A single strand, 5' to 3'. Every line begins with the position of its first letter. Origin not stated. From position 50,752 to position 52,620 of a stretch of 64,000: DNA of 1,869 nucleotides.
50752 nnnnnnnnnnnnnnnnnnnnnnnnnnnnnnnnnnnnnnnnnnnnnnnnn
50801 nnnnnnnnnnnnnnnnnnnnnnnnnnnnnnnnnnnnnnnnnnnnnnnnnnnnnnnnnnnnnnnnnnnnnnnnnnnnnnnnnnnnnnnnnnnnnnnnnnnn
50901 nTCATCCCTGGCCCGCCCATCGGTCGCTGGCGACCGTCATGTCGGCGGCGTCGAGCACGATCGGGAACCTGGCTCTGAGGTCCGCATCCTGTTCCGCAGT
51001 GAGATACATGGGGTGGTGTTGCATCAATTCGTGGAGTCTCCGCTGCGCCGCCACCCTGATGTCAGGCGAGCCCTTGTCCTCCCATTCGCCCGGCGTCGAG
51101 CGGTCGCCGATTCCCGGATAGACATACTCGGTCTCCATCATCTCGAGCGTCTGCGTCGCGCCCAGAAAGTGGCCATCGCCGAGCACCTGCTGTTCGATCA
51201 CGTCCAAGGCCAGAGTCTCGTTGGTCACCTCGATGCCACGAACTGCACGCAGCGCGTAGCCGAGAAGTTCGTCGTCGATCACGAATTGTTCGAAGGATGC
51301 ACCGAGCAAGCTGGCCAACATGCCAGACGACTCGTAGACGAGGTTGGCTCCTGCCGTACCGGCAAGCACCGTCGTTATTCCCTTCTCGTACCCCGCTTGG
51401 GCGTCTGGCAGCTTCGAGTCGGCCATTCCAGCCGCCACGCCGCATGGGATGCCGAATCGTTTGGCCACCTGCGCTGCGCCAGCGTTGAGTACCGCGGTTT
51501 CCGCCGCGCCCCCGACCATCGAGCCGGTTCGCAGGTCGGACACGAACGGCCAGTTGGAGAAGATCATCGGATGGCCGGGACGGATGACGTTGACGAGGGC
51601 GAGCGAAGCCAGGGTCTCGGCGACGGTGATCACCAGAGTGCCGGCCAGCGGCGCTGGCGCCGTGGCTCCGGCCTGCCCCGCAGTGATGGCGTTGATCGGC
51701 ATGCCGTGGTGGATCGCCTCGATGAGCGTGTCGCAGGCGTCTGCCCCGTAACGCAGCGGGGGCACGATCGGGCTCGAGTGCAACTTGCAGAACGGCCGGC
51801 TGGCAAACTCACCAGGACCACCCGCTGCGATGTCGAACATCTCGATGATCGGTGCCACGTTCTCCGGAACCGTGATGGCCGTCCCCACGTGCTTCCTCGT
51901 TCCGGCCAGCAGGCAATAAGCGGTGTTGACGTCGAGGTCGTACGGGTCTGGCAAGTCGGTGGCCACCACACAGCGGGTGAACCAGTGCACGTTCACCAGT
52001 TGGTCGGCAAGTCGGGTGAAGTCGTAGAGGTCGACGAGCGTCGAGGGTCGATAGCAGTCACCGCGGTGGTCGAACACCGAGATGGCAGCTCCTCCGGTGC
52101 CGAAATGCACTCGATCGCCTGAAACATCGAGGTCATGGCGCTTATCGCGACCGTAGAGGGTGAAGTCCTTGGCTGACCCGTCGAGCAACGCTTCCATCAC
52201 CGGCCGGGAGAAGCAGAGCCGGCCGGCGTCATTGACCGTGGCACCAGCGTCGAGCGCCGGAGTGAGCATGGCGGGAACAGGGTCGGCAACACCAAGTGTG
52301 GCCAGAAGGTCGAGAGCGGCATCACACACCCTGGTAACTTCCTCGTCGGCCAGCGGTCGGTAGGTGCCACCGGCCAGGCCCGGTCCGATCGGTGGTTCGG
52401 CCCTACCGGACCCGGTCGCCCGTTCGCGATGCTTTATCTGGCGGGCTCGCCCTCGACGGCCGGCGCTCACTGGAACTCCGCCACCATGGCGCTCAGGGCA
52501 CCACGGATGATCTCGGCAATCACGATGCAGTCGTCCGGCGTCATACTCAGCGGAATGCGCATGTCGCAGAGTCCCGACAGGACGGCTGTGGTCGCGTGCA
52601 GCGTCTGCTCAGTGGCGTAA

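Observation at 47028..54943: Tightly coupled HisD-like / DegT-like / non-Pyl MttB / MocR / DMGDH-like operon with no corrinoid partner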

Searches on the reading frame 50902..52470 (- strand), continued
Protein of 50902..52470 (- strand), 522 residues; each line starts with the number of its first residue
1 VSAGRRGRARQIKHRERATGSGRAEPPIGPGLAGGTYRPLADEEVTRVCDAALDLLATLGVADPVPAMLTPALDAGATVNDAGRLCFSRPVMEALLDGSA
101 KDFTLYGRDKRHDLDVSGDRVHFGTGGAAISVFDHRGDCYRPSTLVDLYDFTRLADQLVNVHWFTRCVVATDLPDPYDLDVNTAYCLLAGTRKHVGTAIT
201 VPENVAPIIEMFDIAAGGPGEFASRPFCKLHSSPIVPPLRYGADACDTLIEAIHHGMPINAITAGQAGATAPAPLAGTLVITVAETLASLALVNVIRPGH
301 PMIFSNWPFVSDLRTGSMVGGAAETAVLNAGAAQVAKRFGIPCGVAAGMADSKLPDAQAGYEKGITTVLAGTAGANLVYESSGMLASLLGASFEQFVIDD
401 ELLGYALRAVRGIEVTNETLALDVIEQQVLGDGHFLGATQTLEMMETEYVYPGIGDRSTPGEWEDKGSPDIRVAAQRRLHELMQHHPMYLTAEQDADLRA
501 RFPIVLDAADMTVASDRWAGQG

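Call 91: get_annotated_region(hit=H15, flank=10000)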
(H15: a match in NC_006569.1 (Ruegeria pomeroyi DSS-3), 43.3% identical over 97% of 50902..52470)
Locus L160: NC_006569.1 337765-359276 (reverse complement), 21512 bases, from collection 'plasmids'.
description: Ruegeria pomeroyi DSS-3 megaplasmid, complete sequence
organism: Ruegeria pomeroyi DSS-3 (NCBI taxid 246200)
taxonomy: Bacteria; Pseudomonadota; Alphaproteobacteria; Rhodobacterales; Roseobacteraceae; Ruegeria; Ruegeria pomeroyi; Ruegeria pomeroyi DSS-3
host: -; source: -; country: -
typing (MOB-suite, as given by PLSDB): non-mobilizable; replicon rep_cluster_95
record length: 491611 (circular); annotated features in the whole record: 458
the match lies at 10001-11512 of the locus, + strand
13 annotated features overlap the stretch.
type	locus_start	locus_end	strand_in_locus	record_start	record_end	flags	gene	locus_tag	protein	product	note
CDS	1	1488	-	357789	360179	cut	-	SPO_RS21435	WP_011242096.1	1-deoxy-D-xylulose-5-phosphate synthase N-terminal domain-containing protein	GO:0016114 - terpenoid biosynthetic process [Evidence IEA]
CDS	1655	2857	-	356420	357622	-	-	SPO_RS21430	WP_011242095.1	methionine gamma-lyase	GO:0019346 - transsulfuration [Evidence IEA]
CDS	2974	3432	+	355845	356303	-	-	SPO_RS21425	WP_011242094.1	Lrp/AsnC family transcriptional regulator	-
CDS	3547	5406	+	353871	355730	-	-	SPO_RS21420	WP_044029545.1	amidohydrolase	-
CDS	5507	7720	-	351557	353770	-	-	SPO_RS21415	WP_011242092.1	NADP-dependent isocitrate dehydrogenase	GO:0006099 - tricarboxylic acid cycle [Evidence IEA]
CDS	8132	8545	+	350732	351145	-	-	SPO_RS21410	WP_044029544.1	hypothetical protein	-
CDS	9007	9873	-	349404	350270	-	-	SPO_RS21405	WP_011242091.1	LysR family transcriptional regulator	GO:0006355 - regulation of DNA-templated transcription [Evidence IEA]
CDS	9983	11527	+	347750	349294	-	-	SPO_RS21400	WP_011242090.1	trimethylamine methyltransferase family protein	-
CDS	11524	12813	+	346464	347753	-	-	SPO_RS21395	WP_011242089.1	aminotransferase class III-fold pyridoxal phosphate-dependent enzyme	-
CDS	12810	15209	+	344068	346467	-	-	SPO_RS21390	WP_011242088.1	FAD-dependent oxidoreductase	-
CDS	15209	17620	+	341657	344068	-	-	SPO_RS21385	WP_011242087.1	FAD-dependent oxidoreductase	-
CDS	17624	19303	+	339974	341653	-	-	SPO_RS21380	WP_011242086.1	thiamine pyrophosphate-binding protein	-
CDS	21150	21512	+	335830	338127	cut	-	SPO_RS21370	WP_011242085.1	Tex family protein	-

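Call 93: get_annotated_region(hit=H17, flank=12000)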
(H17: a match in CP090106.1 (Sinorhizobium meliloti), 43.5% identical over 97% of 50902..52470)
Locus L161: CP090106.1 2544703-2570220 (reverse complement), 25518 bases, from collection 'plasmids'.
description: Sinorhizobium meliloti strain Ak57 plasmid pSymB, complete sequence
organism: Sinorhizobium meliloti (NCBI taxid 382)
taxonomy: Bacteria; Pseudomonadota; Alphaproteobacteria; Hyphomicrobiales; Rhizobiaceae; Sinorhizobium; Sinorhizobium meliloti
host: -; source: Medicago,Cell culture,Plant nodule; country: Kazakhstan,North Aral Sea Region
typing (MOB-suite, as given by PLSDB): non-mobilizable
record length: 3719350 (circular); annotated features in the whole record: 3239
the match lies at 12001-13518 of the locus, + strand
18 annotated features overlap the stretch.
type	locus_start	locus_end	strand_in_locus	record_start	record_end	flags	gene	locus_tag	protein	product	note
CDS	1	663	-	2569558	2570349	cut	-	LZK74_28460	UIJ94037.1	crotonase/enoyl-CoA hydratase family protein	-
CDS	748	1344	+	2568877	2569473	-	-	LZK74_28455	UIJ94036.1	TetR/AcrR family transcriptional regulator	-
CDS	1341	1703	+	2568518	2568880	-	-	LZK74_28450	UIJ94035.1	VOC family protein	-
CDS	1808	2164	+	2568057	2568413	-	-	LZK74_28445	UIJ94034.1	type II toxin-antitoxin system RelE/ParE family toxin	-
CDS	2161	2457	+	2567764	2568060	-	-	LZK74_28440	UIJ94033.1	helix-turn-helix domain-containing protein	-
CDS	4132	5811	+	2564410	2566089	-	-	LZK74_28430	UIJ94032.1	alpha/beta-hydrolase family protein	-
CDS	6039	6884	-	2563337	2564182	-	-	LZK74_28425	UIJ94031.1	LysR family transcriptional regulator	-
CDS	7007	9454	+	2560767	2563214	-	-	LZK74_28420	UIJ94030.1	FAD-dependent oxidoreductase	-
CDS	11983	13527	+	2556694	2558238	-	-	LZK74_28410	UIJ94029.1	trimethylamine methyltransferase family protein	-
CDS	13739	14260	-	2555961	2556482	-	-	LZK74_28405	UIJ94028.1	hypothetical protein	-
CDS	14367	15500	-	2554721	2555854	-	-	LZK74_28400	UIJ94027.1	ABC transporter substrate-binding protein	-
CDS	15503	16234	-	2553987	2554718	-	fhuF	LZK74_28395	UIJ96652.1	siderophore-iron reductase FhuF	-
CDS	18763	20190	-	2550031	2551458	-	-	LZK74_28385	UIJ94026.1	gamma-aminobutyraldehyde dehydrogenase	-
CDS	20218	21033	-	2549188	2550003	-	-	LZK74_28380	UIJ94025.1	ABC transporter permease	-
CDS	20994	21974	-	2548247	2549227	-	-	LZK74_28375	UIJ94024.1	ABC transporter permease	-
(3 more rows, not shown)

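Call 99: search_protein_families(library=pfam, proteins=[L156:11608-12570:+, L156:5206-6291:-, L156:3076-4281:-, L156:2378-3079:-, L156:4284-5297:-, L157:14310-15272:-, L155:5438-6355:+], max_evalue=0.00001)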
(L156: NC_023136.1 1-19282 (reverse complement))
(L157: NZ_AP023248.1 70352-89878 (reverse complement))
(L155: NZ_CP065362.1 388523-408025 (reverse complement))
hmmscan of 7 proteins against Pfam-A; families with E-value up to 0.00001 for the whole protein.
L156:11608-12570:+ (320 aa): 1 family
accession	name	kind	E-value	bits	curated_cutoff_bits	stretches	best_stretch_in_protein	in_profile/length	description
PF04069.17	OpuAC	-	7.6e-49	167.1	21.2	1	25-297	2-256/257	Substrate binding domain of ABC-type glycine betaine transport system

L156:5206-6291:- (361 aa): 2 families
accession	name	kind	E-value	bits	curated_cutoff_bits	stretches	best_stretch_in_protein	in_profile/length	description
PF12833.13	HTH_18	-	1e-20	74.2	33.6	1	234-312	1-79/80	Helix-turn-helix domain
PF00165.29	HTH_AraC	-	1.1e-16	60.9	26.6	2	275-308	6-38/42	Bacterial regulatory helix-turn-helix proteins, AraC family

L156:3076-4281:- (401 aa): 1 family
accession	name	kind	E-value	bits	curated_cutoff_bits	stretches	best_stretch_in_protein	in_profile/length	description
PF01041.23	DegT_DnrJ_EryC1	-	8.6e-54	183.5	19.8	1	48-370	25-337/360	DegT/DnrJ/EryC1/StrS aminotransferase family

L156:2378-3079:- (233 aa): 1 family
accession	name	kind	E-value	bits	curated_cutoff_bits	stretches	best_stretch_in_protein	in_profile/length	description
PF01177.27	Asp_Glu_race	-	1.1e-34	120.5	31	1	9-223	1-210/211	Asp/Glu/Hydantoin racemase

L156:4284-5297:- (337 aa): 1 family
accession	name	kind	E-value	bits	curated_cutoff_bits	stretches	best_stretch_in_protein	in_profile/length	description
PF00291.31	PALP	-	3.1e-57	194.6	35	1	12-316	4-295/295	Pyridoxal-phosphate dependent enzyme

L157:14310-15272:- (320 aa): 1 family
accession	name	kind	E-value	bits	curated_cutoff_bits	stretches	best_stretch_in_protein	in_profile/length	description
PF04069.17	OpuAC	-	2.7e-53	181.6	21.2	1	26-307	2-256/257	Substrate binding domain of ABC-type glycine betaine transport system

L155:5438-6355:+ (305 aa): 3 families
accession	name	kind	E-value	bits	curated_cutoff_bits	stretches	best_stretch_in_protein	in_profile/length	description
PF12833.13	HTH_18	-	6.4e-24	84.5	33.6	1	225-303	1-79/80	Helix-turn-helix domain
PF00165.29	HTH_AraC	-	1.1e-11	45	26.6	1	268-303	8-42/42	Bacterial regulatory helix-turn-helix proteins, AraC family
PF01965.30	DJ-1_PfpI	-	9.3e-08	32.5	26.6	1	39-169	30-163/165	DJ-1/PfpI family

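Call 100: search_protein_families(library=ncbifam, proteins=[L160:17624-19303:+, L160:11524-12813:+, L156:4284-5297:-, L156:2378-3079:-, L120:2183-3691:-], max_evalue=1e-20)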
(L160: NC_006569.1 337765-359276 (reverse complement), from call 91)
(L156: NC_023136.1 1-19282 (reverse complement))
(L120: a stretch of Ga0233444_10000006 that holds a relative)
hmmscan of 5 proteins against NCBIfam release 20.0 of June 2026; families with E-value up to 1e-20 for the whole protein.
L160:17624-19303:+ (559 aa): 50 families (the best 25 are shown)
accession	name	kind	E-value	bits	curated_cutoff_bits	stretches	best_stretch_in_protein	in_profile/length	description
NF005713.0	PRK07525.1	subfamily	5.8e-120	401.4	620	1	6-556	8-581/592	sulfoacetaldehyde acetyltransferase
TIGR03457.1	sulphoacet_xsc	equivalog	1.1e-117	393.9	676.4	1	7-554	5-573/579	sulfoacetaldehyde acetyltransferase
TIGR00118.1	acolac_lg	equivalog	5.2e-106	355.3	538.35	1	5-538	2-535/557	biosynthetic-type acetolactate synthase large subunit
NF006052.0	PRK08199.1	subfamily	2.4e-103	346.3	539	1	3-550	7-549/559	thiamine pyrophosphate protein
NF004919.0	PRK06276.1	equivalog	6e-96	322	866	1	5-543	2-544/582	acetolactate synthase large subunit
NF004710.0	PRK06048.1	equivalog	1.2e-92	311.1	976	1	2-538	6-538/561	acetolactate synthase large subunit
NF004516.0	PRK05858.1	equivalog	5.3e-92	309.1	587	1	4-540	11-538/548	acetolactate synthase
NF006524.0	PRK08978.1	equivalog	3.6e-90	302.8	738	1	5-539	2-526/548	acetolactate synthase 2 catalytic subunit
NF006122.0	PRK08266.1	subfamily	1.1e-89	301.4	571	1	2-540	2-527/543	hypothetical protein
NF006016.1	PRK08155.1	equivalog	1.2e-87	294.7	870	1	4-539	3-534/554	acetolactate synthase large subunit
NF005058.0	PRK06466.1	equivalog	8.8e-87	291.9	951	1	2-532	2-541/574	acetolactate synthase 3 large subunit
NF004772.0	PRK06112.1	subfamily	4e-84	283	673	1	5-543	15-565/578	acetolactate synthase catalytic subunit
NF005824.0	PRK07710.1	equivalog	5.1e-84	282.6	976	1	4-537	17-548/573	acetolactate synthase large subunit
NF005039.0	PRK06456.1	equivalog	1.3e-83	281.4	868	1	6-542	4-549/572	acetolactate synthase large subunit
NF006187.0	PRK08322.1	equivalog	2.6e-83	280.3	509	1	7-539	5-530/548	acetolactate synthase large subunit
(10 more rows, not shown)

L160:11524-12813:+ (429 aa): 50 families (the best 25 are shown)
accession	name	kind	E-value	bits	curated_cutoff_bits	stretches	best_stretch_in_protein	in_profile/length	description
NF000818.0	PRK00062.1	subfamily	7.8e-85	285.1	398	1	3-422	6-427/429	glutamate-1-semialdehyde 2,1-aminomutase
TIGR00713.1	hemL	equivalog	8.3e-80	268.5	527.3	1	6-421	5-422/423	glutamate-1-semialdehyde 2,1-aminomutase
NF009055.0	PRK12389.1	equivalog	1.6e-65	221.4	637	1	28-423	35-429/431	glutamate-1-semialdehyde 2,1-aminomutase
NF041362.1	GntE_guanitoxin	equivalog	6.2e-63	212.8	525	1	4-355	9-368/426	guanitoxin biosynthesis PLP-dependent transaminase GntE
NF004856.0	PRK06209.1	equivalog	2.9e-45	154.6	486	1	4-344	12-348/450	glutamate-1-semialdehyde 2,1-aminomutase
NF002874.0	PRK03244.1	equivalog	8.7e-45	153.2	457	1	29-335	26-322/399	acetylornithine transaminase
TIGR00707.1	argD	subfamily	4.3e-42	144.3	410.05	1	28-341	9-315/381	acetylornithine/succinylornithine family transaminase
NF005692.0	PRK07495.1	equivalog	2.2e-39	135.3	724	1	3-334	3-336/425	4-aminobutyrate--2-oxoglutarate transaminase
NF001864.0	PRK00615.1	equivalog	2.2e-38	132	706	1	9-419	13-426/433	glutamate-1-semialdehyde aminotransferase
NF049976.1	AmadipTransam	equivalog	5.6e-38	130.9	650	1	28-332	14-326/416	2-aminoadipate transaminase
NF005453.0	PRK07046.1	subfamily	6.5e-37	127.2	425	1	6-342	33-371/453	transaminase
NF005993.0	PRK08117.1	subfamily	5.4e-36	124.1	574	0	30-141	27-142/433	aspartate aminotransferase family protein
NF004714.0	PRK06058.1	subfamily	2.2e-35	122.2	639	0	178-341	214-368/447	4-aminobutyrate--2-oxoglutarate transaminase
NF003468.0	PRK05093.1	subfamily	1.5e-34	119.4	522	1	28-340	23-329/405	acetylornithine/succinyldiaminopimelate transaminase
NF004426.0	PRK05769.1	equivalog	4.8e-34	117.9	552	1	24-343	32-366/441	acetyl ornithine aminotransferase family protein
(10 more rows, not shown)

L156:4284-5297:- (337 aa): 8 families
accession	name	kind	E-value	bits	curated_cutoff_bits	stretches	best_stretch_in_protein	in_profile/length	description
NF052482.1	sulfolyase_CuyA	equivalog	1.5e-158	526.9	450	1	1-328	1-331/332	D-cysteate sulfo-lyase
TIGR01275.1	ACC_deam_rel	subfamily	4.8e-98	328.4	289.4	1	9-321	1-314/321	pyridoxal phosphate-dependent enzymes, D-cysteine desulfhydrase family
NF003030.0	PRK03910.1-3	equivalog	2.9e-91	306.1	429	1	2-325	9-333/338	D-cysteine desulfhydrase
NF003029.0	PRK03910.1-1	equivalog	5.8e-85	285.6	610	1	2-324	5-324/328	D-cysteine desulfhydrase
NF003032.0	PRK03910.1-5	equivalog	1.9e-84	283.7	469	1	2-324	6-326/330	D-cysteine desulfhydrase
TIGR01274.1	ACC_deam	equivalog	8.7e-77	258.5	392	1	3-329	2-335/337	1-aminocyclopropane-1-carboxylate deaminase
NF052537.1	CoM_syn_XcbE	exception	4e-75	253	450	1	3-321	3-320/322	coenzyme M biosynthesis enzyme XcbE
NF010646.0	PRK14045.1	equivalog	1.9e-71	241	550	1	3-321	9-318/329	1-aminocyclopropane-1-carboxylate deaminase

L156:2378-3079:- (233 aa): 2 families
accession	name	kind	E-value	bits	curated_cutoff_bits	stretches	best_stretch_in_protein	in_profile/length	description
NF052483.1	racemase_CuyB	equivalog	4.3e-81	272.2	190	1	6-226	1-223/225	cysteate racemase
TIGR00035.1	asp_race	subfamily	1e-32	113.6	93.1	1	4-223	3-222/236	amino acid racemase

L120:2183-3691:- (502 aa): 65 families (the best 25 are shown)
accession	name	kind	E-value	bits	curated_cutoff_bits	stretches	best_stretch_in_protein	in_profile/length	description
NF005812.0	PRK07678.1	subfamily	2.4e-139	464.8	488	1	49-500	7-450/451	aminotransferase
NF005102.0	PRK06541.1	equivalog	2.2e-111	372.6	574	1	49-499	9-455/460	aspartate aminotransferase family protein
NF004767.0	PRK06105.1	subfamily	1.4e-107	360.1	517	1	50-500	6-450/460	aminotransferase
NF005683.0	PRK07481.1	subfamily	8.7e-105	351.3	575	1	53-500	7-450/453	hypothetical protein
NF005682.0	PRK07480.1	subfamily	2.8e-104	349.4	510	1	47-499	8-451/459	aminotransferase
NF005684.0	PRK07482.1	subfamily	5.2e-100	335.2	687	1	48-501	4-456/464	hypothetical protein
NF005685.0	PRK07483.1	equivalog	1.2e-94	317.7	485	1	73-500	11-438/444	aspartate aminotransferase family protein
NF005447.0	PRK07036.1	equivalog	7.3e-92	308.5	618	1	46-500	7-455/468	aminotransferase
NF004718.0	PRK06062.1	subfamily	7.2e-85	285.2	472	1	46-499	13-448/454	hypothetical protein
NF005375.0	PRK06917.1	equivalog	7e-84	282.1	535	1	76-500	16-439/448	aspartate aminotransferase family protein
NF052567.1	OmAmTferAptACaul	equivalog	2.4e-78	263.8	500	1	61-499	6-430/431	omega-aminotransferase AptA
NF004625.0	PRK05965.1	subfamily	1.7e-77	261.1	729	1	52-500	6-448/460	hypothetical protein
TIGR00508.1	bioA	equivalog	1.1e-74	251.6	405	1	60-497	1-418/419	adenosylmethionine--8-amino-7-oxononanoate transaminase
TIGR00707.1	argD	subfamily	1.3e-73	248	410.05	1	76-497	11-380/381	acetylornithine/succinylornithine family transaminase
NF004426.0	PRK05769.1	equivalog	4e-73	246.7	552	1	68-499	30-439/441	acetyl ornithine aminotransferase family protein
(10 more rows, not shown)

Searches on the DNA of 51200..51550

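Call 78: search_rna_families(source=window, start=51200, end=51550, threshold=gathering, show_alignments=1)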
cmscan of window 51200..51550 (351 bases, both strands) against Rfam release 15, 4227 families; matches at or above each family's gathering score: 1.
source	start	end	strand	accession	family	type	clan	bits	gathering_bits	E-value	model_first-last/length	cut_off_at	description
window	51328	51426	-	RF02510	PYLIS_3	Cis-reg;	-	49.2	38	2.5e-09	1-100/100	no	Pyrrolysine insertion sequence mttB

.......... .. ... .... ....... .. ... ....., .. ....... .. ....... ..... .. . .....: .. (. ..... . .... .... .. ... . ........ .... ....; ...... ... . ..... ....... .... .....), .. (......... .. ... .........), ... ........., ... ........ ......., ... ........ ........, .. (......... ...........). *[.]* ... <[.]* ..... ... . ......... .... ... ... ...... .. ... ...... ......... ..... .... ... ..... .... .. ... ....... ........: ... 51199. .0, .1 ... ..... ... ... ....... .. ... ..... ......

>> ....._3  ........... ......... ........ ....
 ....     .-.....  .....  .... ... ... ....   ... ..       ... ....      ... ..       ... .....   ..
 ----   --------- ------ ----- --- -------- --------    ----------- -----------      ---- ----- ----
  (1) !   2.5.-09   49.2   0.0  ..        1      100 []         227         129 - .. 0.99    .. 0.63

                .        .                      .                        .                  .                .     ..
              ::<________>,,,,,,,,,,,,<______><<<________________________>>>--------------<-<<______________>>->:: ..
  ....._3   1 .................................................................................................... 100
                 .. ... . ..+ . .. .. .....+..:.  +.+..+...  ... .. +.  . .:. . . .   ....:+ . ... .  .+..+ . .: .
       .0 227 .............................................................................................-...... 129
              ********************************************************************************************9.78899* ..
